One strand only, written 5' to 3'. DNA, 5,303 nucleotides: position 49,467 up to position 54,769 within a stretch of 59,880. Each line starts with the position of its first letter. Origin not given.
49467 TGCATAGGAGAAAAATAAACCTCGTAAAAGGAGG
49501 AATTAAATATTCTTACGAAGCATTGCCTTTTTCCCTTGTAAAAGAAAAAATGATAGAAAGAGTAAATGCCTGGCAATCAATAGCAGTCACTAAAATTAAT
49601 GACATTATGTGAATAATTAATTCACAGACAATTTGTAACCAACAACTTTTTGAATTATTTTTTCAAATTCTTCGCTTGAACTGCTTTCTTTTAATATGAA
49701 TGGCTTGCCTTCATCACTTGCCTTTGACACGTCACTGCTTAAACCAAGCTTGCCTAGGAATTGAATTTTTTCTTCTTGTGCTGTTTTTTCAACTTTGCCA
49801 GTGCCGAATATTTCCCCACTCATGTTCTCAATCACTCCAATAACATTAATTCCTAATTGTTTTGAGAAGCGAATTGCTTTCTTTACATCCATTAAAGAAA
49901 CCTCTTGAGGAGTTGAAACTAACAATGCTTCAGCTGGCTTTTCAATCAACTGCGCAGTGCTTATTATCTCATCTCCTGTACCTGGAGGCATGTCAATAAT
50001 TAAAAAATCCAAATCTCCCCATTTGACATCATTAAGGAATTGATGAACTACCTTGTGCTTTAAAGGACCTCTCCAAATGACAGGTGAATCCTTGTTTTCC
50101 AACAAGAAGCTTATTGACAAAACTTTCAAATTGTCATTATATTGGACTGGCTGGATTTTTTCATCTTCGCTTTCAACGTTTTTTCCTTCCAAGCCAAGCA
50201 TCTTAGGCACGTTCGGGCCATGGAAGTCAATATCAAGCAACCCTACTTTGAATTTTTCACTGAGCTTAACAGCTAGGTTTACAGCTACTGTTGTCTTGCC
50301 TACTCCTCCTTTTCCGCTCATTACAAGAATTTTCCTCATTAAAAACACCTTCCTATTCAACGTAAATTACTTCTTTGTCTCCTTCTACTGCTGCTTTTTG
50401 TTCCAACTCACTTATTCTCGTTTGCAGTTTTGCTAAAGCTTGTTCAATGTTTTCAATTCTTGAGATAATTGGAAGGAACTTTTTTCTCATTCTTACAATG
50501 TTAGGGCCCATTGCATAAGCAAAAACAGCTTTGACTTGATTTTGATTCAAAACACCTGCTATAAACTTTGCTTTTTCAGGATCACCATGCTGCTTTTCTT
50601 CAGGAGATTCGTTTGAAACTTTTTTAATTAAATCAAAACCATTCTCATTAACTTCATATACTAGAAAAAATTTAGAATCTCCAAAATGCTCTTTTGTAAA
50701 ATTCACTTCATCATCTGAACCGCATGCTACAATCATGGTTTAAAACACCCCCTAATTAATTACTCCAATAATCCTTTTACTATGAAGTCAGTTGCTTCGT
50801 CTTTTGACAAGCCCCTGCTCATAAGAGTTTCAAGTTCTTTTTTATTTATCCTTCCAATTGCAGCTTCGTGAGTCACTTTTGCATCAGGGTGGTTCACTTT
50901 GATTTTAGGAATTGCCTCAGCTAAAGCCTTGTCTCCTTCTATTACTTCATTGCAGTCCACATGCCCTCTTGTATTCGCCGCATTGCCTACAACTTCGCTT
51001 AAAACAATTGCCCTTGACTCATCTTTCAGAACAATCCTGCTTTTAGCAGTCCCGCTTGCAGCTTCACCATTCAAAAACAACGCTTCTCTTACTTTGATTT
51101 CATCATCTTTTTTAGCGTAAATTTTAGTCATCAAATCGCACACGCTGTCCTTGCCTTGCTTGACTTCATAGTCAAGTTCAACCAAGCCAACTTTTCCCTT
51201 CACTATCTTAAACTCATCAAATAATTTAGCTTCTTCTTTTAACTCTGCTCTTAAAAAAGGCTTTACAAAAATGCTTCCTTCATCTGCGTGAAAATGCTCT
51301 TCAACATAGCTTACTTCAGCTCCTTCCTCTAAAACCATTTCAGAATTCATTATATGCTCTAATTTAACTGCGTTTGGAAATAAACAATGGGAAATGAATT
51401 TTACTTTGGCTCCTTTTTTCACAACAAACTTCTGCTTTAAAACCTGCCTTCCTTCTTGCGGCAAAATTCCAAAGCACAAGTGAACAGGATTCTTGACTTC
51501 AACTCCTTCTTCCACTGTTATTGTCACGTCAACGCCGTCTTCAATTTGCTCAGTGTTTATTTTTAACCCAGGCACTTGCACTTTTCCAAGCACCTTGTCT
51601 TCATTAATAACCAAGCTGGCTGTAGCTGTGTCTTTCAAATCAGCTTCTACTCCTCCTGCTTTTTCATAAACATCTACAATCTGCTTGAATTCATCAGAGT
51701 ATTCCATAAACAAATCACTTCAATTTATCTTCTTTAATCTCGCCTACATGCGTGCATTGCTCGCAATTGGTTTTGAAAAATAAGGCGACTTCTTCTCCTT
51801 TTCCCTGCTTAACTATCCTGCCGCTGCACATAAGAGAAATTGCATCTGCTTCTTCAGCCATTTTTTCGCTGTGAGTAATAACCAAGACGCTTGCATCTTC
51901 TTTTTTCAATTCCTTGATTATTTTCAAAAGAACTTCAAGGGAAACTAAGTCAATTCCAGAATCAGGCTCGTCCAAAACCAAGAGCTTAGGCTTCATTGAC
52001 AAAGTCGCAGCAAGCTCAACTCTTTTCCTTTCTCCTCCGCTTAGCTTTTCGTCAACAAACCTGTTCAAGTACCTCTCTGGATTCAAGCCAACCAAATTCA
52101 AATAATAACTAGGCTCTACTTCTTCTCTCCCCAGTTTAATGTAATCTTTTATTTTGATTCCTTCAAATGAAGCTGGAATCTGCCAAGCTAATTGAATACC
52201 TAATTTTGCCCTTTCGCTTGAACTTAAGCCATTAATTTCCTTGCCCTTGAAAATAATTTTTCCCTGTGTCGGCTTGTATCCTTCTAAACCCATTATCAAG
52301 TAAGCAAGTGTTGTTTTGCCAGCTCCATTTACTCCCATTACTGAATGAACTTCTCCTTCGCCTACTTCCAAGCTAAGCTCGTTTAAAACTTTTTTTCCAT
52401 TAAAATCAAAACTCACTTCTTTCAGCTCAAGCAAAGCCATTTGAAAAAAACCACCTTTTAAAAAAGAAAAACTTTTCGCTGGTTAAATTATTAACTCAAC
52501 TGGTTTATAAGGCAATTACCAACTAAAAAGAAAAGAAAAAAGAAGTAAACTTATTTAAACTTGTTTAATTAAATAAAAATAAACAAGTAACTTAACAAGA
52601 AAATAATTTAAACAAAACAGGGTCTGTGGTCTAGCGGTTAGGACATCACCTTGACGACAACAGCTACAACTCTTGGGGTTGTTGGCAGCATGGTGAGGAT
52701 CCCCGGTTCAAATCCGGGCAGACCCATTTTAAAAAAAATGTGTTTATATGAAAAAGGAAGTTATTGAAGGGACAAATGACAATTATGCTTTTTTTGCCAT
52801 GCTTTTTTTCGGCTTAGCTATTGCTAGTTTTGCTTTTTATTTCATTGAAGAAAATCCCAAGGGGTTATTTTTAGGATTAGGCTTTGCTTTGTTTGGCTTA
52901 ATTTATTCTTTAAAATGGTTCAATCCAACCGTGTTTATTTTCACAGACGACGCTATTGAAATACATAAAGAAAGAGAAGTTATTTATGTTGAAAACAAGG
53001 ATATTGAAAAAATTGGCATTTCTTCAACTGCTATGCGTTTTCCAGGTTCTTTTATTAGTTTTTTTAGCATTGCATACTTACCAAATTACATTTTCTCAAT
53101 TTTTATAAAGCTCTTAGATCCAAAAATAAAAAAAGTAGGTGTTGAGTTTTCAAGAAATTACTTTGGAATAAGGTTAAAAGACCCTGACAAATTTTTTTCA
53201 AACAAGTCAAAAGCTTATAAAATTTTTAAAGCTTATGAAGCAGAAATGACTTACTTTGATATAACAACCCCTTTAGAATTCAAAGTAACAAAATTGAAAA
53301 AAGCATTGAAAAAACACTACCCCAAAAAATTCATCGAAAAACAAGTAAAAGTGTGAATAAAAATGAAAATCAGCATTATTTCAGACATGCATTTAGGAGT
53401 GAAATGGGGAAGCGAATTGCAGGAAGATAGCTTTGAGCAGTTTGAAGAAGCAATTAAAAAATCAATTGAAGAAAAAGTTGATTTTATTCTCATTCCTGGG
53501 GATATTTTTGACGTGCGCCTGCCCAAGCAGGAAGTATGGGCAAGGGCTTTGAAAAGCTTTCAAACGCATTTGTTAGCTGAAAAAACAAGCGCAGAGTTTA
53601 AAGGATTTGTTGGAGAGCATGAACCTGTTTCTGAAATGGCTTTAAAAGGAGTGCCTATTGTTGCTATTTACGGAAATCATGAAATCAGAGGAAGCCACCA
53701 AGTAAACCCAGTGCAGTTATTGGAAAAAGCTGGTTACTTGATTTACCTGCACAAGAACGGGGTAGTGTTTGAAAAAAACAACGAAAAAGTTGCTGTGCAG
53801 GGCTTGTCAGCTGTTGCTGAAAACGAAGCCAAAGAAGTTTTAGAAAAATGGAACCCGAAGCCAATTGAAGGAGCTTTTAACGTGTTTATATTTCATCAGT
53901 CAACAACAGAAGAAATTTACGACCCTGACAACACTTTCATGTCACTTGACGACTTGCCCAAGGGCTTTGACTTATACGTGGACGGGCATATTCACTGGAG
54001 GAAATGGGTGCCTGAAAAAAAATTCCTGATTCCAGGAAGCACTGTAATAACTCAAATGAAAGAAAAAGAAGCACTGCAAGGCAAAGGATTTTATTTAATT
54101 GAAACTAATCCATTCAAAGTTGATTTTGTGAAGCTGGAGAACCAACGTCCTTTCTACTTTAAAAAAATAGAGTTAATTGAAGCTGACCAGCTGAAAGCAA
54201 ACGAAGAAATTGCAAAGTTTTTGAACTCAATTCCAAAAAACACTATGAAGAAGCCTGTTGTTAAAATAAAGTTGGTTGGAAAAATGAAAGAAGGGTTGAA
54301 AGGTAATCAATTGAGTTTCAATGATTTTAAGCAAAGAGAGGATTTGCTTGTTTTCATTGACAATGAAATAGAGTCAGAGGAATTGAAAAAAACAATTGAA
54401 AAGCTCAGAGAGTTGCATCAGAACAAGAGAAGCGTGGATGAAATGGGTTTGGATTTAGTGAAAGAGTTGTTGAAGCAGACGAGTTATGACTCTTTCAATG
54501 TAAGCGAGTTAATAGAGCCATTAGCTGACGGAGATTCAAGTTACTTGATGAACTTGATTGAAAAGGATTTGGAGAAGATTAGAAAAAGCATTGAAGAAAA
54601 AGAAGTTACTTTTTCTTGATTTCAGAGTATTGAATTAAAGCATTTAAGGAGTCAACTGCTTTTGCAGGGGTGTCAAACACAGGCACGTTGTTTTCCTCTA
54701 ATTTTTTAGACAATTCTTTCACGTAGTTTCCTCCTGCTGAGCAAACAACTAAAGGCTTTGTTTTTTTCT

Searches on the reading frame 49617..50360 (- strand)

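Call 66: search_protein_families(library=pfam, proteins=[window:49617-50360:-], max_evalue=0.0001)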
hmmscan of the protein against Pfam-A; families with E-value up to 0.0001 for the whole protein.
window:49617-50360:- (247 aa): 5 families
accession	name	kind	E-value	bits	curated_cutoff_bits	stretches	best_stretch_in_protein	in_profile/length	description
PF10609.15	ParA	-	2.7e-84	282.9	27.1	1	9-239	4-245/246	NUBPL iron-transfer P-loop NTPase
PF01656.29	CbiA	-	7.4e-18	65.1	25.4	1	11-221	1-125/125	CobQ/CobB/MinD/ParA nucleotide binding domain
PF13614.12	AAA_31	-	4.7e-11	43.4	27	1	8-129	1-130/177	AAA domain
PF02374.21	ArsA_ATPase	-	7.4e-09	35.7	24.3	1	10-38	2-30/305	Anion-transporting ATPase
PF09140.17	MipZ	-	1.8e-05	24.6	20.7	1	11-158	3-135/262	ATPase MipZ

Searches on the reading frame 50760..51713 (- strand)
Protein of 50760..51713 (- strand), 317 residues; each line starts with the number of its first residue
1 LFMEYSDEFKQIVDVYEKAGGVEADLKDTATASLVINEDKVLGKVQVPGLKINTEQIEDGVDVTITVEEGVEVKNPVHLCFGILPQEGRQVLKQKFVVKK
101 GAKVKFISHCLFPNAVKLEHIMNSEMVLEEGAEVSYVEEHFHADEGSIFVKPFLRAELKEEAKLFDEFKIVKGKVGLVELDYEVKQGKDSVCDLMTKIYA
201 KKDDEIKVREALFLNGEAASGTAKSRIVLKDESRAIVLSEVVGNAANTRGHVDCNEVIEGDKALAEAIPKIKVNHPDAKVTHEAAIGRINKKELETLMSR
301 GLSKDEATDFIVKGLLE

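Call 66: search_protein_families(library=pfam, proteins=[window:50760-51713:-], max_evalue=0.0001)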
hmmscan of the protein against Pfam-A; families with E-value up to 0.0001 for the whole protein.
window:50760-51713:- (317 aa): 1 family
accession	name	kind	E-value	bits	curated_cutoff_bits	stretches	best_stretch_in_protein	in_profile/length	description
PF01458.23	SUFBD_core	-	3.4e-25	89.3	27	1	96-314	16-231/232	SUF system FeS cluster assembly, SufBD core domain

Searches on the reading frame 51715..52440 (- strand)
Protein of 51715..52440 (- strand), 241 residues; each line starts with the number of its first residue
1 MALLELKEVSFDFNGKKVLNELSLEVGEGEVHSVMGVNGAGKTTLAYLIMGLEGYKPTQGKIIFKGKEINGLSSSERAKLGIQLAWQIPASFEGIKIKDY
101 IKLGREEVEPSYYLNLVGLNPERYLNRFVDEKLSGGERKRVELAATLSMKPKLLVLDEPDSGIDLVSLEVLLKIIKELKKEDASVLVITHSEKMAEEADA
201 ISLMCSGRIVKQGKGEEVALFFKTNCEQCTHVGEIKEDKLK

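Call 66: search_protein_families(library=pfam, proteins=[window:51715-52440:-], max_evalue=0.0001)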
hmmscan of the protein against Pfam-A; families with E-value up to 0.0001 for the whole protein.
window:51715-52440:- (241 aa): 3 families
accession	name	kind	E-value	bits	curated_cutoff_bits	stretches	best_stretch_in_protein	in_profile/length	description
PF00005.33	ABC_tran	-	4.9e-25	89.2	25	1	19-160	1-136/137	ABC transporter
PF02463.25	SMC_N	-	3.8e-10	40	40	1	30-203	25-210/220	RecF/RecN/SMC N terminal domain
PF13304.12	AAA_21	-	7.4e-08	33.2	27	1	139-191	244-299/304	AAA domain, putative AbiEii toxin, Type IV TA system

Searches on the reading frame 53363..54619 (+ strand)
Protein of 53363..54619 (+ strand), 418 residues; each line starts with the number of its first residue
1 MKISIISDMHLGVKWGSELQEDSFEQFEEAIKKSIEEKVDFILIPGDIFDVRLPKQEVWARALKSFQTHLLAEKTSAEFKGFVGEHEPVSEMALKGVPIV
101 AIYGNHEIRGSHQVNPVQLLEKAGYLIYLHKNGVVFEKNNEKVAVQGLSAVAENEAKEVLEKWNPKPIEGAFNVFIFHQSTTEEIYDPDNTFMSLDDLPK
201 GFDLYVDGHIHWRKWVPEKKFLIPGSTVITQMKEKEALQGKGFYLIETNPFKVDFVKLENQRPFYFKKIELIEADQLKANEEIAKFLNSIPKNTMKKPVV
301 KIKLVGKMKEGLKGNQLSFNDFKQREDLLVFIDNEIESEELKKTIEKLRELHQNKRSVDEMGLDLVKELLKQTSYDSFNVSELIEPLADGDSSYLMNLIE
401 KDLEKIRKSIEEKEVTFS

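Call 66: search_protein_families(library=pfam, proteins=[window:53363-54619:+], max_evalue=0.0001)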
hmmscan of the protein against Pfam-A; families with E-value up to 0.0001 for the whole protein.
window:53363-54619:+ (418 aa): 2 families
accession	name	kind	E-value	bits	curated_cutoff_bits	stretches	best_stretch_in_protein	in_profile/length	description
PF00149.33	Metallophos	-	2.2e-12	48.3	21.5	1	1-212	1-190/191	Calcineurin-like phosphoesterase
PF12850.12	Metallophos_2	-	6.6e-06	26.7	27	0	1-234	1-142/154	Calcineurin-like phosphoesterase superfamily domain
